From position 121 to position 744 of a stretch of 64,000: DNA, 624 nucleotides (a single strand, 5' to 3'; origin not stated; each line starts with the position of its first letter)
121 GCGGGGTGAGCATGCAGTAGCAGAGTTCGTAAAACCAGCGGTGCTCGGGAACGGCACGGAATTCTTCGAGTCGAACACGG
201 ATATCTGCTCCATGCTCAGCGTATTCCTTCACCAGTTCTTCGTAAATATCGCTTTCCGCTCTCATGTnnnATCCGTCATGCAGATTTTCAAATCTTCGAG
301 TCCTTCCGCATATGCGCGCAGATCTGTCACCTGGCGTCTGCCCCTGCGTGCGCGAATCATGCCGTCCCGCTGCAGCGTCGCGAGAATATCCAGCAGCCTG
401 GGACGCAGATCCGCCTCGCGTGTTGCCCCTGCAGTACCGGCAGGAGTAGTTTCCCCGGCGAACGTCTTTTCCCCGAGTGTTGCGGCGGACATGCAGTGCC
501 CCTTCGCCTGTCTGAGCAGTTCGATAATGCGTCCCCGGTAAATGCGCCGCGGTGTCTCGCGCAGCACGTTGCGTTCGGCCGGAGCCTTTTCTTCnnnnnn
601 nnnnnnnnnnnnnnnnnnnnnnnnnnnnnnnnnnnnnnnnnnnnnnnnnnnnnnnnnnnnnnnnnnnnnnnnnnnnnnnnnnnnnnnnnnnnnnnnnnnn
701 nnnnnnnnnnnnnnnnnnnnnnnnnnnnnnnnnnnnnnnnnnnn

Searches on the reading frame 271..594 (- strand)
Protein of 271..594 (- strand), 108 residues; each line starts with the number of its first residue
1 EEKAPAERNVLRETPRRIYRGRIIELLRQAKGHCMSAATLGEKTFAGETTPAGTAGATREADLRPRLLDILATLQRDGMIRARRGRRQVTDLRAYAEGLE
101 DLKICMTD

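Call 38: search_solved_structures(query=A3, max_evalue=10, show_alignments=3)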
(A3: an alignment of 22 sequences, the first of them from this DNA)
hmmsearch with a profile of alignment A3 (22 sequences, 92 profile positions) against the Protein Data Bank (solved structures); distinct sequences matched with E-value up to 10: 31.
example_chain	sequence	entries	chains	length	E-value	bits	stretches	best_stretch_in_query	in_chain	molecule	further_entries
2fbi_A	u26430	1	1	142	0.0033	20.4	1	54-91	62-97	probable transcriptional regulator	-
8etq_A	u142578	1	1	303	0.13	15.3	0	52-91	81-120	k-cTRP5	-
2fa5_A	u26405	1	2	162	0.2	14.7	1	40-74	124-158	transcriptional regulator marR/emrR family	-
2fu4_A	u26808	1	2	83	0.26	14.4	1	23-76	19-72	Ferric uptake regulation protein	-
4kax_B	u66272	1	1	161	0.34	14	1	21-71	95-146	Cytohesin-3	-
2qqb_A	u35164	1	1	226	0.35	13.9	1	39-78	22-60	Diphtheria toxin repressor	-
2qqa_A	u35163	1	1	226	0.38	13.8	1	40-78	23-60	Diphtheria toxin repressor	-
2qq9_A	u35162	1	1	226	0.38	13.8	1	40-78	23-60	Diphtheria toxin repressor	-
1ddn_A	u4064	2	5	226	0.38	13.8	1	40-78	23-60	DIPHTHERIA TOX REPRESSOR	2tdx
1g3s_A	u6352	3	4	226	0.42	13.7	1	40-78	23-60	DIPHTHERIA TOXIN REPRESSOR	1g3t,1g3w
1p92_A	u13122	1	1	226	0.42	13.7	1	40-78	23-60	Diphtheria toxin repressor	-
3glx_A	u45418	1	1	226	0.42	13.7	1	40-78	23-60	Diphtheria toxin repressor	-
1c0w_A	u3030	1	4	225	0.44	13.6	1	40-78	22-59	DIPHTHERIA TOXIN REPRESSOR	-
1g3y_A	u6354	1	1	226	0.44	13.6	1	40-78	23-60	DIPHTHERIA TOXIN REPRESSOR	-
1bi0_A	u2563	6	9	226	0.44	13.6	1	40-78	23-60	DIPHTHERIA TOXIN REPRESSOR | DIPHTHERIA TOX REPRESSOR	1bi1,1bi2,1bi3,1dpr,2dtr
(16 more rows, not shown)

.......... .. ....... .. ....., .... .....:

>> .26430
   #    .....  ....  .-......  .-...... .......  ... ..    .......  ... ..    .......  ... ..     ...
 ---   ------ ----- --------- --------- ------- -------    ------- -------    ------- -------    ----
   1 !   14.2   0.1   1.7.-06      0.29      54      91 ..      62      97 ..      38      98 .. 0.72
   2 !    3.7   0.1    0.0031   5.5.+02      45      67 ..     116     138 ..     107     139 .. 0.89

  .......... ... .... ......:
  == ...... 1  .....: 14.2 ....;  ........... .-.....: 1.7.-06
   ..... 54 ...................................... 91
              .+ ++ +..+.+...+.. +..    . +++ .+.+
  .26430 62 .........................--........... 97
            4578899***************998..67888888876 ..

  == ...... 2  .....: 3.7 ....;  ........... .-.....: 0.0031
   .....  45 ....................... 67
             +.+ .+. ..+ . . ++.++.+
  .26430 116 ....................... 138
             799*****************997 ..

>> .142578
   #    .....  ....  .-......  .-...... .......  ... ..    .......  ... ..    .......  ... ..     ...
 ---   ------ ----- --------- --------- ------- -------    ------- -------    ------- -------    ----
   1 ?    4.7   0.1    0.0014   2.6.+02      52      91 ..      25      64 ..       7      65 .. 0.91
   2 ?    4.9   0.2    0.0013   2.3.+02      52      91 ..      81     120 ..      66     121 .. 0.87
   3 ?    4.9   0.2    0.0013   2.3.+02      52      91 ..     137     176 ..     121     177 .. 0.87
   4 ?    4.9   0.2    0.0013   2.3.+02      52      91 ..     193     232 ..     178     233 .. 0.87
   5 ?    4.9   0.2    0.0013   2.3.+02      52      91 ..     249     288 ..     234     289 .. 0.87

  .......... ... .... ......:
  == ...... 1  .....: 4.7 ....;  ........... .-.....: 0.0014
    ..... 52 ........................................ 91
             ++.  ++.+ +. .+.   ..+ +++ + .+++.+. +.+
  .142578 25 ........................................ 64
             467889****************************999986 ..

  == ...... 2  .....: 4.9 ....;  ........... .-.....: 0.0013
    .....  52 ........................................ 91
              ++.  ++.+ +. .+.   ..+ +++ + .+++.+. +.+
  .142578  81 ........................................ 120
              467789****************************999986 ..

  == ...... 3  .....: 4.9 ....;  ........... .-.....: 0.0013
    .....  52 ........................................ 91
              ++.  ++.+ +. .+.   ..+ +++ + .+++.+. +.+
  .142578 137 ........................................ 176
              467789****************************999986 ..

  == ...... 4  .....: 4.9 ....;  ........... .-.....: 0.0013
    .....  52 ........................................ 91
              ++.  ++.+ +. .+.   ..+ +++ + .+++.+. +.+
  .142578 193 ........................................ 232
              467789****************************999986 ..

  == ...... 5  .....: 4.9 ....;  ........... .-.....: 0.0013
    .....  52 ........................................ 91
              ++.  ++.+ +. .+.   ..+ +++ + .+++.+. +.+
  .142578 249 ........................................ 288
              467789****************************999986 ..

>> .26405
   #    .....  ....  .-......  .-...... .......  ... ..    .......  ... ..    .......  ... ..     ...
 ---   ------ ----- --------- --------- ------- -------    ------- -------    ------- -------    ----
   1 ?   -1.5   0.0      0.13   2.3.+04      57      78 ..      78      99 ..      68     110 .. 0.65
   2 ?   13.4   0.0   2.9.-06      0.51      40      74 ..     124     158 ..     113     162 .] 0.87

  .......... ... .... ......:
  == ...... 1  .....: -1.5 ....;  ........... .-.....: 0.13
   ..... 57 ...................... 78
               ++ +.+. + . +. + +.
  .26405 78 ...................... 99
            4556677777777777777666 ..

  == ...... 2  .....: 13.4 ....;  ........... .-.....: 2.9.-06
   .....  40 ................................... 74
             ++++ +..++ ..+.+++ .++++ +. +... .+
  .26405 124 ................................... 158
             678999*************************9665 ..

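Call 53: search_protein_representatives(alignment_id=A3)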
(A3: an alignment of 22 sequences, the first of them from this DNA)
Query: 22 sequences, 92 profile positions. Proteins with E-value up to 0.001 (for the whole library): 464; up to 1e-10: 148; up to 1e-30: 0. The best 150 are listed.
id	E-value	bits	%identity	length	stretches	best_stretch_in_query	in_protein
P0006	3.4e-20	87.8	-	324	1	10-84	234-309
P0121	4.9e-20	87.2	-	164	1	4-78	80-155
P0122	5.9e-20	87.0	-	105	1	7-90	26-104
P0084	8.4e-20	86.5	-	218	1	11-91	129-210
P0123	1.3e-19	85.9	-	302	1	6-79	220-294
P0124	1.7e-19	85.5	-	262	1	5-91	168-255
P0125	1.9e-19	85.3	-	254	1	5-90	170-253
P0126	2.4e-19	85.0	-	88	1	7-81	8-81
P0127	3.1e-19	84.7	-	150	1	6-82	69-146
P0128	3.6e-19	84.5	-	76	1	15-91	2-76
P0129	4.2e-19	84.2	-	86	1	5-82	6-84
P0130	4.3e-19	84.2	-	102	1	6-91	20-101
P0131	7.3e-19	83.5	-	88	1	4-91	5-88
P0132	1.2e-18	82.7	-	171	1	4-90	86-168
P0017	2.5e-18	81.7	-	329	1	6-82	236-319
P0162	1.9e-15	72.5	-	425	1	5-78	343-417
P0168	1.4e-14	69.8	-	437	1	3-81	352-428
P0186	3.4e-13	65.3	-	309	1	3-77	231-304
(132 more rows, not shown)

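Call 55: find_homologous_proteins(query=P0162, max_evalue=1e-20)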
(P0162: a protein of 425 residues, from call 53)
Query P0162 (425 aa): 5124 proteins with E <= 1e-20 among 8000 candidates; the best 120 are listed.
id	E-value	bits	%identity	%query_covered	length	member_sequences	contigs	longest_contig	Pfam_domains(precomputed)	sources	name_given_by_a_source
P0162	4.6e-281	950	100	100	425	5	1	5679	PF00730.32,PF00293.35,PF00633.30,PF14815.13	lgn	-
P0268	1.7e-166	572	59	100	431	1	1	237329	PF00730.32,PF00293.35,PF00633.30,PF14815.13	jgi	jgi:A/G-specific adenine glycosylase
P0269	2.0e-156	539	56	100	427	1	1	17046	PF00730.32,PF00293.35,PF00633.30,PF14815.13,PF10576.15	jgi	jgi:A/G-specific adenine glycosylase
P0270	5.7e-121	422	66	71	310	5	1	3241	PF00730.32,PF00633.30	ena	-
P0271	1.5e-117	411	62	71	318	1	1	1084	PF00730.32,PF00633.30,PF10576.15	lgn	-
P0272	2.4e-115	404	62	69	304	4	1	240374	PF00730.32,PF00633.30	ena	-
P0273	2.6e-114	401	59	73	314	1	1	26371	PF00730.32,PF00633.30,PF10576.15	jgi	jgi:A/G-specific adenine glycosylase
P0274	5.5e-114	399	62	69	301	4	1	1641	PF00730.32,PF00633.30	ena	-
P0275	8.2e-111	389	61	71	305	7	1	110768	PF00730.32,PF00633.30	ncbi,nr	ncbi:MAG: A/G-specific adenine glycosylase [Ignavibacteriae bacterium]|nr:A/G-specific adenine glyco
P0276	2.1e-110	388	61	67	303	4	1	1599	PF00730.32,PF00633.30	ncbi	-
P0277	7.3e-109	383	61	68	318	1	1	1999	PF00730.32,PF00633.30,PF10576.15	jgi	jgi:A/G-specific adenine glycosylase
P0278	8.0e-109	382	61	68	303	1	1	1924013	PF00730.32,PF00633.30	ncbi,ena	-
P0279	1.8e-108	381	62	67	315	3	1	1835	PF00730.32,PF00633.30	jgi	jgi:A/G-specific adenine glycosylase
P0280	1.6e-107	378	59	69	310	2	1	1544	PF00730.32,PF00633.30,PF10576.15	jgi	jgi:A/G-specific adenine glycosylase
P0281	1.9e-107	378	60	70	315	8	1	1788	PF00730.32,PF00633.30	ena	-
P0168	4.1e-107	377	46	97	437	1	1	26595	PF00730.32,PF00293.35,PF14815.13,PF10576.15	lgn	-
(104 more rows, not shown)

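Call 56: find_encoding_contigs(protein=P0268, flank=4000, max_places=1)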
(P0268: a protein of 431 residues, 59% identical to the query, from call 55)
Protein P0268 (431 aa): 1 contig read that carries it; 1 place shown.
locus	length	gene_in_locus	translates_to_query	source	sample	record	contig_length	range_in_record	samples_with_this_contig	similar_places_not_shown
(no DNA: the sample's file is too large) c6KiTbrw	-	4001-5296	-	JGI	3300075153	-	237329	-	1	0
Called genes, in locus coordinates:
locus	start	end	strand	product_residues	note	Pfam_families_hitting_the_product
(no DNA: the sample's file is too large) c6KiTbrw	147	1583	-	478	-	PF00072:Response_reg, PF00158:Sigma54_activat, PF14532:Sigma54_activ_2, PF25601:AAA_lid_14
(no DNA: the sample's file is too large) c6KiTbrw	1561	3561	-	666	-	PF00072:Response_reg, PF00989:PAS, PF24820:Diguanyl_cycl_sensor (faint), PF00989:PAS, PF08448:PAS_4 (weak), PF13188:PAS_8 (weak), PF13426:PAS_9 (weak), PF02518:HATPase_c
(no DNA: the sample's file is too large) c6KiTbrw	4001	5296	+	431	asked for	PF00293:NUDIX, PF14815:NUDIX_4, PF00730:HhH-GPD, PF00633:HHH (weak)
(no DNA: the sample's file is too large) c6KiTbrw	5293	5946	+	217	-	PF22175:Ogg-HhH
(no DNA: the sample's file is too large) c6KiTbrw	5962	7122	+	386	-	PF03435:Sacchrp_dh_NADP, PF16653:Sacchrp_dh_C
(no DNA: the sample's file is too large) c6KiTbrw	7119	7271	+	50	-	-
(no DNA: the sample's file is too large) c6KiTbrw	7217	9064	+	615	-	PF01520:Amidase_3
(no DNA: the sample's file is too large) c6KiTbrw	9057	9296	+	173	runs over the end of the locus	PF09858:DUF2085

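Call 57: find_encoding_contigs(protein=P0168, flank=4000, max_places=1)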
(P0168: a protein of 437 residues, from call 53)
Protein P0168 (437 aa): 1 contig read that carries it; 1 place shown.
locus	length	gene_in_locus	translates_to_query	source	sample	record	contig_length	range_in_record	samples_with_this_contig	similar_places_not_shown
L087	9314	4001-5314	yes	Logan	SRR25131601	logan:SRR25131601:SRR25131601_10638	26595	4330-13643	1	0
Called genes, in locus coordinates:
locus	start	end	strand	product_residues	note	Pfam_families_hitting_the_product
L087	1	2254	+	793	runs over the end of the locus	-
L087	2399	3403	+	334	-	PF00316:FBPase, PF18913:FBPase_C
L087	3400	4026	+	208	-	PF00929:RNase_T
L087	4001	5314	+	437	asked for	PF00293:NUDIX, PF14815:NUDIX_4, PF00730:HhH-GPD, PF10576:EndIII_4Fe-2S (weak)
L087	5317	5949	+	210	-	PF22175:Ogg-HhH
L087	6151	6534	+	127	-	-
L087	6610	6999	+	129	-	-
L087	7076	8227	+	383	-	PF00899:ThiF (faint), PF01488:Shikimate_DH (weak), PF03435:Sacchrp_dh_NADP, PF03807:F420_oxidored (weak), PF16653:Sacchrp_dh_C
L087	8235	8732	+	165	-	PF04461:YajQ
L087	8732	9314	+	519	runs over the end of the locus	PF01520:Amidase_3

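Call 70: search_protein_families(library=pfam, proteins=[P0162, P0168], max_evalue=0.01)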
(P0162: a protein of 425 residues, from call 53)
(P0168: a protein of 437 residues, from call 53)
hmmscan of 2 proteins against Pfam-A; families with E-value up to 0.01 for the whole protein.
P0162 (425 aa): 6 families
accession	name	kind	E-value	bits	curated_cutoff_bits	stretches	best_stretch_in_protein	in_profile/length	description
PF00293.34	NUDIX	-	5.3e-20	72.2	21.1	1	2-122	2-133/134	NUDIX domain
PF00730.31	HhH-GPD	-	6.1e-16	59.1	26.2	1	160-277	2-91/108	HhH-GPD superfamily base excision DNA repair protein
PF14815.12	NUDIX_4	-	6.3e-12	45.7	35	1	6-121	2-112/113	NUDIX domain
PF00633.29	HHH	-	3.4e-09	36.5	24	1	224-251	2-29/30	Helix-hairpin-helix motif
PF10576.14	EndIII_4Fe-2S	-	0.0021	18.7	20.5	1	316-332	1-17/17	Iron-sulfur binding domain of endonuclease III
PF22327.2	Nudt16-like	-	0.0074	16.7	27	0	32-66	37-72/161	U8 snoRNA-decapping enzyme-like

P0168 (437 aa): 5 families
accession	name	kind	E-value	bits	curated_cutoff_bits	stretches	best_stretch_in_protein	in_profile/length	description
PF00293.34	NUDIX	-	5.5e-22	78.7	21.1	1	10-134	2-134/134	NUDIX domain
PF00730.31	HhH-GPD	-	1.2e-14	55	26.2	1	177-289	2-86/108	HhH-GPD superfamily base excision DNA repair protein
PF14815.12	NUDIX_4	-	1.1e-08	35.3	35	1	15-120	2-100/113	NUDIX domain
PF10576.14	EndIII_4Fe-2S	-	4.4e-06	27.2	20.5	1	327-343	1-17/17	Iron-sulfur binding domain of endonuclease III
PF00633.29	HHH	-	0.0035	17.5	24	1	250-269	11-30/30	Helix-hairpin-helix motif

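Call 71: predict_structure(alignment_id=A4)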
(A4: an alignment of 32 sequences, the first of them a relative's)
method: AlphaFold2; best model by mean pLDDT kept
length: 425 residues; sequences in the alignment: 32
mean_pLDDT: 90.1   pTM: 0.76
mean pLDDT of the five models: 90.1, 89.0, 87.4, 86.7, 83.1
residues with pLDDT >= 90: 283; 70-90: 120; 50-70: 22; < 50: 0
segments of 3 or more residues with pLDDT < 50: none
pLDDT, mean of each block of 10 residues (from residue 1): 86 80 66 76 92 89 86 85 85 84 77 61 81 96 93 97 93 97 98 96 91 98 98 98 97 97 96 93 91 94 97 92 95 92 89 95 93 84 96 96 94 90 92
secondary structure, 60 per line:
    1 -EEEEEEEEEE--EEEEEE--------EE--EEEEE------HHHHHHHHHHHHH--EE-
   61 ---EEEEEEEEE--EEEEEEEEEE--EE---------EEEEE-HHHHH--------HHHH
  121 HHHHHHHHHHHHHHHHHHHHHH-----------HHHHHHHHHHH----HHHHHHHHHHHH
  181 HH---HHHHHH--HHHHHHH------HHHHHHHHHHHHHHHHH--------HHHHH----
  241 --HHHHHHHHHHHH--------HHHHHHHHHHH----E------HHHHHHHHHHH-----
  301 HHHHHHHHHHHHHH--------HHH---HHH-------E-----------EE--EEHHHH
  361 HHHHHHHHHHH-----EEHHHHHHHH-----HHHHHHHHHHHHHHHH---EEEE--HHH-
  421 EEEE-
elements in order: E2-11 E14-19 E32-36 H43-55 E64-72 E75-84 E98-102 H104-108 H117-142 H154-164 H169-182 H186-191 H194-200 H207-223 H232-236 H243-254 H263-273 H285-295 H301-314 H357-371 H379-386 H392-407 E411-414 E421-424

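Call 81: search_solved_structures(query=P0186, max_evalue=1e-20, show_alignments=0)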
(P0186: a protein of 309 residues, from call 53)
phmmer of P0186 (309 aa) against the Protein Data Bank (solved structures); distinct sequences matched with E-value up to 1e-20: 25.
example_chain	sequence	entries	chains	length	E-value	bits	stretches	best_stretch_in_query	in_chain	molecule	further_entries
1kqj_A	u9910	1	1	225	4.5e-40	141.2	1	9-221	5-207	A/G-SPECIFIC ADENINE GLYCOSYLASE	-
1kg7_A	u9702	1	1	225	7.3e-40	140.5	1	9-221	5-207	A/G-specific adenine glycosylase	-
1kg5_A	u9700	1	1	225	1.2e-39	139.8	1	9-221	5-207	A/G-specific adenine glycosylase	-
1kg2_A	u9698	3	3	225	1.6e-39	139.4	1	9-221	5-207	A/G-specific adenine glycosylase | ADENINE GLYCOSYLASE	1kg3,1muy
1kg6_A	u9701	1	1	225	2.2e-39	138.9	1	9-221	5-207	A/G-specific adenine glycosylase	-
1kg4_A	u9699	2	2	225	3.1e-39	138.4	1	9-221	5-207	A/G-specific adenine glycosylase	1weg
1wef_A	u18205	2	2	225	4e-39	138.1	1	9-221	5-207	A/G-specific adenine glycosylase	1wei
1mud_A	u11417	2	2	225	8.1e-39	137.1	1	9-221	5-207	Adenine DNA glycosylase | ADENINE GLYCOSYLASE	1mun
4yoq_A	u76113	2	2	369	8.5e-38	133.7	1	9-219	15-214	A/G-specific adenine glycosylase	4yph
6q0c_A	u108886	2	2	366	8.5e-38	133.7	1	9-219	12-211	A/G-specific adenine glycosylase | Adenine DNA glycosylase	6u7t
5kn8_A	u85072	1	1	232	1.1e-37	133.3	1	9-219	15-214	Adenine DNA glycosylase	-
3g0q_A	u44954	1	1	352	1.2e-37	133.3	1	10-219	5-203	A/G-specific adenine glycosylase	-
8dwe_A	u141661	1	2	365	2.2e-37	132.4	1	9-219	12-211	Adenine DNA glycosylase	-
9bs2_A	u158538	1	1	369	3.1e-37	131.9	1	9-219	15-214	Adenine DNA glycosylase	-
8dvp_A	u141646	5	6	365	4.2e-37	131.4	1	9-219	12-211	Adenine DNA glycosylase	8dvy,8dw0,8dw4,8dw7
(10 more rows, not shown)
